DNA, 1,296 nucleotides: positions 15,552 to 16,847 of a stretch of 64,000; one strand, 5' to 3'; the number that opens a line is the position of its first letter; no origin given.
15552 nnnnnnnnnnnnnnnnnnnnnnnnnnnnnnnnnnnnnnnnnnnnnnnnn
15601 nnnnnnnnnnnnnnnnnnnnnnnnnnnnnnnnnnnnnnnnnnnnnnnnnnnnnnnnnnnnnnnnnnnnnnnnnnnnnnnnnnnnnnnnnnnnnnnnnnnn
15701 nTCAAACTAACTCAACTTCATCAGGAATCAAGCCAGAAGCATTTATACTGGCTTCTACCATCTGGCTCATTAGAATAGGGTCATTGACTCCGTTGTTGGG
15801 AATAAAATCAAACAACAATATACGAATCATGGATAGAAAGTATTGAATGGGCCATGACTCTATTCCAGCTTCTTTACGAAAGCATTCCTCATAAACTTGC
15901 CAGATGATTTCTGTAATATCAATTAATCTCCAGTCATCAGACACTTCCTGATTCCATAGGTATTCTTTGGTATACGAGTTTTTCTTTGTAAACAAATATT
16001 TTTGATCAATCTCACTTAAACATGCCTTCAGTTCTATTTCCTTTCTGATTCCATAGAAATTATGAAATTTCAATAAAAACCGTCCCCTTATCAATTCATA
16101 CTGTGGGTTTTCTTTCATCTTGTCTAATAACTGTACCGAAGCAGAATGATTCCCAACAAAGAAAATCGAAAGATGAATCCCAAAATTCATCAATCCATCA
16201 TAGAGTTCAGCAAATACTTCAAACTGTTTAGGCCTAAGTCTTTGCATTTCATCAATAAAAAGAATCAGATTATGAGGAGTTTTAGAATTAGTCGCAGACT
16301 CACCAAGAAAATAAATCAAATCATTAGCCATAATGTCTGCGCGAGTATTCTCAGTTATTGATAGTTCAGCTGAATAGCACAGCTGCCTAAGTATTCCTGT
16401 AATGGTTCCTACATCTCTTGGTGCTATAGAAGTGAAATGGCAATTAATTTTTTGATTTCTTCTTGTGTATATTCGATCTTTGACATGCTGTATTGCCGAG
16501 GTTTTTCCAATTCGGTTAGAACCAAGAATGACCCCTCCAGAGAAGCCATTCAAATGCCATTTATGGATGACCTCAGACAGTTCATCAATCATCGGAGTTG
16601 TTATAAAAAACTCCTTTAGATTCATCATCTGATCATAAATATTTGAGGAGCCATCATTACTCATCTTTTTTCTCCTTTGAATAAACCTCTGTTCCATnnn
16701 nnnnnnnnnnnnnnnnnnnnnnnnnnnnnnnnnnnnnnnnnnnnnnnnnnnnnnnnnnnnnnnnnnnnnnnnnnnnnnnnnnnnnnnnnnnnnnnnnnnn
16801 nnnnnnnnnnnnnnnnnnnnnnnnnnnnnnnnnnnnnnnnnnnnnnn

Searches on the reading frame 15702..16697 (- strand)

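Call 7: search_protein_families(library=pfam, proteins=[window:15702-16697:-], max_evalue=0.01)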
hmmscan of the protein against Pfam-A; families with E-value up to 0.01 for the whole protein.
window:15702-16697:- (331 aa): 2 families
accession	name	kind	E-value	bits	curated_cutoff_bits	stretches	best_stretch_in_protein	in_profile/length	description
PF13401.12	AAA_22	-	4.2e-09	37.3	27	1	55-186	8-126/130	AAA domain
PF13191.12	AAA_16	-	6.7e-07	30.4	32.6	1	38-169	10-159/167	AAA ATPase domain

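Call 8: search_protein_families(library=ncbifam, proteins=[window:15702-16697:-], max_evalue=0.01)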
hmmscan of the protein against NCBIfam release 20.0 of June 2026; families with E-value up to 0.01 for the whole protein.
window:15702-16697:- (331 aa): 0 families
